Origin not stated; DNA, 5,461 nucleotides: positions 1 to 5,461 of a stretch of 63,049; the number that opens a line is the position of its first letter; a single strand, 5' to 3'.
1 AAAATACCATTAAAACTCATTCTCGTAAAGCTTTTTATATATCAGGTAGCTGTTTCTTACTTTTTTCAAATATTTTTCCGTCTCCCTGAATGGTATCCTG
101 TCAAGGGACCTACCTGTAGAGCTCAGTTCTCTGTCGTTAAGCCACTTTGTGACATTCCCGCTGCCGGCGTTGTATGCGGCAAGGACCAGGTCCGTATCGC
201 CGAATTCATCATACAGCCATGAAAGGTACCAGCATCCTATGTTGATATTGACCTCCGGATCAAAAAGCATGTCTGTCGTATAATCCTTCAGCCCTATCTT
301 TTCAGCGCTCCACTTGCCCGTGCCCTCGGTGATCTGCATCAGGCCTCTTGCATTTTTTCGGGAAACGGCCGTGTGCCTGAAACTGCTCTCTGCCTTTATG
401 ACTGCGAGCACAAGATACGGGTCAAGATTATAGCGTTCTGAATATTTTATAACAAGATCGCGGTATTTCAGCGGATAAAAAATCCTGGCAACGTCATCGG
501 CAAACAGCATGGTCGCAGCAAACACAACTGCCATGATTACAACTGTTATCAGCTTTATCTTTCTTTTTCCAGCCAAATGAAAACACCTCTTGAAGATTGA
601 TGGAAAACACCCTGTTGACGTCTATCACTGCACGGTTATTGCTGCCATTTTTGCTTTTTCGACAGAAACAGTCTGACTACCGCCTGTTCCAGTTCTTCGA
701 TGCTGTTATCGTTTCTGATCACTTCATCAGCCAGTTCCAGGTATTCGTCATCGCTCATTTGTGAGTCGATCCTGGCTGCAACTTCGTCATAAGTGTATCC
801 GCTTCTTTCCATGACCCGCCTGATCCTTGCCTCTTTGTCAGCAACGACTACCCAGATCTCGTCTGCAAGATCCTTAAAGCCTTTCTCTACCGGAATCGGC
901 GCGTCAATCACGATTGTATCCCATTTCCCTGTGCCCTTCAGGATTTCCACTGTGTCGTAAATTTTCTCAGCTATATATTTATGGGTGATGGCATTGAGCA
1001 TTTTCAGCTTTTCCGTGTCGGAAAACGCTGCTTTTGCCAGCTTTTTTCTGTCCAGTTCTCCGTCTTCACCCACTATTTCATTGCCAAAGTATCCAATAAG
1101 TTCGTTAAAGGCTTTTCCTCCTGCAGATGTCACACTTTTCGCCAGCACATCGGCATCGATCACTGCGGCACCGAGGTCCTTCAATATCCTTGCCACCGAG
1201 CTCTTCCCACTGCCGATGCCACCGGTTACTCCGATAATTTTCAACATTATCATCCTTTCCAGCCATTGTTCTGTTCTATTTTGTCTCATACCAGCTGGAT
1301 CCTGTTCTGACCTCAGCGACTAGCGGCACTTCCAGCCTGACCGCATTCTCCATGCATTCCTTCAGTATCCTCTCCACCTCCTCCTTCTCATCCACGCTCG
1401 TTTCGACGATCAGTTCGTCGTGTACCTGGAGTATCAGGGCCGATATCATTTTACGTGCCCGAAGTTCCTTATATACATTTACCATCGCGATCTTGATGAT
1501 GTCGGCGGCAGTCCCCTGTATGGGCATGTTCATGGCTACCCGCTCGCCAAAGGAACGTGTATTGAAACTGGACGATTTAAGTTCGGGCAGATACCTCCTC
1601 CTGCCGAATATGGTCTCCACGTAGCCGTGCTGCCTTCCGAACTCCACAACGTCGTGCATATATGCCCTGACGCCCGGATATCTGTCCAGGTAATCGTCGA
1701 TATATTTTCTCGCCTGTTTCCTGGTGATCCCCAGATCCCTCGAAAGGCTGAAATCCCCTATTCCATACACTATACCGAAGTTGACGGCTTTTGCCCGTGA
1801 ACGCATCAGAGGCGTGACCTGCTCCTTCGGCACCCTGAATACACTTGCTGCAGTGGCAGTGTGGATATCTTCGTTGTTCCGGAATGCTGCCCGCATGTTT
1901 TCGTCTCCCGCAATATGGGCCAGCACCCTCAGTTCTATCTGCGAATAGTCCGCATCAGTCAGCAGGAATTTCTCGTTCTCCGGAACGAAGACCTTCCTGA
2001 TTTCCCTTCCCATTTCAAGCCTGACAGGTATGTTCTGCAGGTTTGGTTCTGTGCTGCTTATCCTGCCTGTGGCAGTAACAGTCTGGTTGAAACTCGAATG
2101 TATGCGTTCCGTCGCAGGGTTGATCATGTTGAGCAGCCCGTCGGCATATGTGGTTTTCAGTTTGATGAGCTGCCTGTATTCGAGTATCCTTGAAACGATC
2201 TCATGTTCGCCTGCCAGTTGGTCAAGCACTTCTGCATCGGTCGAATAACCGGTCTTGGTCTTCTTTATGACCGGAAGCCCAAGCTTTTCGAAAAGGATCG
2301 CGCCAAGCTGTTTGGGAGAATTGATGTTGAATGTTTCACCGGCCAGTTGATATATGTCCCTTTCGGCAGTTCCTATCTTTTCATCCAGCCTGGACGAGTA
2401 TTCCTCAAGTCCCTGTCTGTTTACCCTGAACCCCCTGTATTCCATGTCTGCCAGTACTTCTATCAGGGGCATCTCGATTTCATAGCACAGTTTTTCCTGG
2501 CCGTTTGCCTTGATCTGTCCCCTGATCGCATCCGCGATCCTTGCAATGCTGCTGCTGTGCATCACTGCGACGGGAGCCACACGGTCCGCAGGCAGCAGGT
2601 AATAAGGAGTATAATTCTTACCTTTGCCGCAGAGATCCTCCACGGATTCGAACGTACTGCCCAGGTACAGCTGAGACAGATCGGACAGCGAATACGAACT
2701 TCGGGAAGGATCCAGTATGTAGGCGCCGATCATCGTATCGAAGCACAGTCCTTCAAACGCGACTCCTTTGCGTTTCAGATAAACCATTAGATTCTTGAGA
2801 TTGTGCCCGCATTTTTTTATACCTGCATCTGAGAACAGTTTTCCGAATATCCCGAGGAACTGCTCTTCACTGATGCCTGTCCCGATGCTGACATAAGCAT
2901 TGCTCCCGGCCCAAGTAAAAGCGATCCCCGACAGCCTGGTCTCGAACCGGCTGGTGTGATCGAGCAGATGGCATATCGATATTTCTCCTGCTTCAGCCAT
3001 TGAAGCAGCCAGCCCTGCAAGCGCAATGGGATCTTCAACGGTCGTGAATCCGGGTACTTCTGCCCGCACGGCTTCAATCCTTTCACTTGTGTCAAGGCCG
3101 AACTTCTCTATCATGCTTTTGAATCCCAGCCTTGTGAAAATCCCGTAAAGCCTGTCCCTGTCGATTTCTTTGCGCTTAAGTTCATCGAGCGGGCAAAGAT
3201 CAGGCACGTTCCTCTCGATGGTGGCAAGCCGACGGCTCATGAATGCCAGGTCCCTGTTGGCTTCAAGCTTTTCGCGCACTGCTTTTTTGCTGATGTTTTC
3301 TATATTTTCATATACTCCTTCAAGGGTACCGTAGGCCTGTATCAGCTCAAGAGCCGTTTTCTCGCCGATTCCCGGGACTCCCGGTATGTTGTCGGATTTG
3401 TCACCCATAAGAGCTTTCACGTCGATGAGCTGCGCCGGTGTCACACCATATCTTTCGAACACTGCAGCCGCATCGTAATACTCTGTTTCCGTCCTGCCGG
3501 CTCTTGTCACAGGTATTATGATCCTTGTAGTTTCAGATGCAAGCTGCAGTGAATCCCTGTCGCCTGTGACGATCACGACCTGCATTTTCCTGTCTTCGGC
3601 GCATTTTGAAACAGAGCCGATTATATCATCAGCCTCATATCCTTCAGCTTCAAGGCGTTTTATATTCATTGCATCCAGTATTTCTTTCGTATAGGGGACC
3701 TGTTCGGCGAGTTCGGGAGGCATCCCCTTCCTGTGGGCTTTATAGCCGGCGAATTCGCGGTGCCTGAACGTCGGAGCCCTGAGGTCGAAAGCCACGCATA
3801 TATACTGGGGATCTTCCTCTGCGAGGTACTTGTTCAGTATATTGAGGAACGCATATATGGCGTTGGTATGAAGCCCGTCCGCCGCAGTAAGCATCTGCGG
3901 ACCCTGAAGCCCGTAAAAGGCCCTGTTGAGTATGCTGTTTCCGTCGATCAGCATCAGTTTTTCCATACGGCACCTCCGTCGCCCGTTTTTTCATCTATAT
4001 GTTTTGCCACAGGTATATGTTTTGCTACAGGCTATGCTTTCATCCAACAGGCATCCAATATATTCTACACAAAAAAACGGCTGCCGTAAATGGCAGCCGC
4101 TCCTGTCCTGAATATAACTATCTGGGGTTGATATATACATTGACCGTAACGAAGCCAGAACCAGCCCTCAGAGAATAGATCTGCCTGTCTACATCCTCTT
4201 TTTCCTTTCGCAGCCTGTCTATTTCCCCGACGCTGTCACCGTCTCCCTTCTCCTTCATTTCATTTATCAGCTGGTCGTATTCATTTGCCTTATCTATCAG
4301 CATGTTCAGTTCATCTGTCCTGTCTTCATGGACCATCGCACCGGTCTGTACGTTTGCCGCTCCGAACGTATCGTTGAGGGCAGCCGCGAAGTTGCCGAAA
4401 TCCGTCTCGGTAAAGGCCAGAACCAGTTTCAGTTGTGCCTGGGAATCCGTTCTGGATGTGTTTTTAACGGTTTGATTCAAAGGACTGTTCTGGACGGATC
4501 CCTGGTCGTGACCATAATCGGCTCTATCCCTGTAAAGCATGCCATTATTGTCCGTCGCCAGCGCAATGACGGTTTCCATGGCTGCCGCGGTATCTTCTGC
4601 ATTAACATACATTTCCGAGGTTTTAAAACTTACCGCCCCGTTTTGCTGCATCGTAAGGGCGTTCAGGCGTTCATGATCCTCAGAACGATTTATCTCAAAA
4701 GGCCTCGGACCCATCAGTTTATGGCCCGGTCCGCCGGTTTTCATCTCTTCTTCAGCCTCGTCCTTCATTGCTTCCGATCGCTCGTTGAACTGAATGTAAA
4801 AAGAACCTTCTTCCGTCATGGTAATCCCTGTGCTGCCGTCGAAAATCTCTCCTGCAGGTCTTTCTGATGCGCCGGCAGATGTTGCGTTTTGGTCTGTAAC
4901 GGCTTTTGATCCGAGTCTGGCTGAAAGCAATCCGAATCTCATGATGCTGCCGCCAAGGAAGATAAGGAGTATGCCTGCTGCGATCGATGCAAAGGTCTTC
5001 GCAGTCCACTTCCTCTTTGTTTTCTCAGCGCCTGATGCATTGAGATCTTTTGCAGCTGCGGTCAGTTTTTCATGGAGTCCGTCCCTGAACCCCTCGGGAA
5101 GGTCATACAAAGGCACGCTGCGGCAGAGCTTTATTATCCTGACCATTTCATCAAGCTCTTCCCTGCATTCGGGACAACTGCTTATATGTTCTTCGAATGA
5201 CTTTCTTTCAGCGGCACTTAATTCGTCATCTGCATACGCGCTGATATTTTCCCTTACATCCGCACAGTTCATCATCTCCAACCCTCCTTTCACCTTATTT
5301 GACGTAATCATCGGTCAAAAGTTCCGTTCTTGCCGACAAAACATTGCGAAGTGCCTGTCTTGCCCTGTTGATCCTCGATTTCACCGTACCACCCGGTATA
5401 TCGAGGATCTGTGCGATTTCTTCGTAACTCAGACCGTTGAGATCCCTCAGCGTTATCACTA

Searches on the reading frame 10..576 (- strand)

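Call 60: search_protein_families(library=pfam, alignment_id=A3, max_evalue=0.00001)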
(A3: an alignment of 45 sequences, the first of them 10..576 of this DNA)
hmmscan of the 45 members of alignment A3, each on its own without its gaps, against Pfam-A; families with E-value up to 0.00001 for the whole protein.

A. member 1, window:10-576:- (188 aa): 1 family
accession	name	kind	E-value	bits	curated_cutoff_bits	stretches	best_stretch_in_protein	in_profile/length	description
PF01464.25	SLT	-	1.1e-32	112.5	21.3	1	41-149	2-108/117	Transglycosylase SLT domain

B. families by the number of members that match (of 45 scanned): 82 families (the first 25 are shown)
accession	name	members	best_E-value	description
PF08245.18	Mur_ligase_M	2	5.1e-48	Mur ligase middle domain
PF02875.26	Mur_ligase_C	2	4.3e-37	Mur ligase, glutamate ligase domain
PF05193.26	Peptidase_M16_C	2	4e-25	Peptidase M16 inactive domain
PF01225.30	Mur_ligase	2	1e-10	Mur ligase family, catalytic domain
PF00476.26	DNA_pol_A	1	2.7e-169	DNA polymerase family A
PF04551.19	GcpE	1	1e-159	GcpE protein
PF01795.25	Methyltransf_5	1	1.1e-120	MraW methylase family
PF01255.24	Prenyltransf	1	1.7e-89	Putative undecaprenyl diphosphate synthase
PF00290.26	Trp_syntA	1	4.6e-88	Tryptophan synthase alpha chain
PF00591.27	Glycos_transf_3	1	5.7e-87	Glycosyl transferase family, a/b domain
PF01098.24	FTSW_RODA_SPOVE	1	1.8e-78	Cell cycle protein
PF00905.27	Transpeptidase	1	2.4e-76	Penicillin binding protein transpeptidase domain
PF01790.23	LGT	1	7.2e-75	Prolipoprotein diacylglyceryl transferase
PF01765.24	RRF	1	2.2e-71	Ribosome recycling factor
PF07733.18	DNA_pol3_alpha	1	4.8e-61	Bacterial DNA polymerase III alpha NTPase domain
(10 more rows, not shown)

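Call 95: search_protein_families(library=padloc, alignment_id=A3, max_evalue=0.00001)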
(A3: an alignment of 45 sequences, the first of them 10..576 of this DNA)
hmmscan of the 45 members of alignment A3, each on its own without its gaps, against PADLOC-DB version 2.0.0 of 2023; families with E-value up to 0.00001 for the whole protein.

A. member 1, window:10-576:- (188 aa): 0 families

B. families by the number of members that match (of 45 scanned): 13 families
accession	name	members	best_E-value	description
PDLC01247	DEDDh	1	8.2e-42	"CAS-I,CAS-II,CAS-III,CAS-IV,CAS-V,CAS-VI; associated"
PDLC03816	RTasPolA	1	1.9e-41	DRT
PDLC05027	PDC-S48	1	6.8e-35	-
PDLC04135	mad3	1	5.5e-34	mads_3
PDLC05028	PDC-S48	1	4.9e-32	-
PDLC02203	MzaA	1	6.4e-20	-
PDLC04140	mad8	1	1.5e-13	mads_8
PDLC04040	PD-T4-6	1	5.8e-10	-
PDLC02980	AriA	1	1.1e-07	-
PDLC04134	mad2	1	2.2e-07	mads_2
PDLC04213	HEC-02A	1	1.3e-06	-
PDLC04164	AriA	1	1.9e-06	-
PDLC02335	AbiLi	1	3.4e-06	AbiLi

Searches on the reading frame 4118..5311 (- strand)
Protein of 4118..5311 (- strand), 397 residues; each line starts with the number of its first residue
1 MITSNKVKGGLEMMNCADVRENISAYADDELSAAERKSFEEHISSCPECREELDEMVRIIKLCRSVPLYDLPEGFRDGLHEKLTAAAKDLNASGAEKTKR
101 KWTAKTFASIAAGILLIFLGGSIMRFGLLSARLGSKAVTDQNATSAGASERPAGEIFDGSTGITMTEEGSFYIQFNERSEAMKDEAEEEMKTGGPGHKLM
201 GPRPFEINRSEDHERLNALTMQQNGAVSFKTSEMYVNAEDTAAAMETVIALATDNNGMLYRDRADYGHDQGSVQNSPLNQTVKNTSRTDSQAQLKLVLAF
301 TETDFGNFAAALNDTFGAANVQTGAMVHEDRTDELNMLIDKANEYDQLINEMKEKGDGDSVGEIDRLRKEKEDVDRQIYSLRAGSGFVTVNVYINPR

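Call 35: search_protein_families(library=pfam, proteins=[window:4118-5311:-])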
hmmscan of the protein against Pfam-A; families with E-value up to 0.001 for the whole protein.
window:4118-5311:- (397 aa): 1 family
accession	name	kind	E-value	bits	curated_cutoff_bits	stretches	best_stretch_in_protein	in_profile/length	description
PF13490.11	zf-HC2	-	2.1e-13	50.5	22.2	1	16-50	1-35/35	Putative zinc-finger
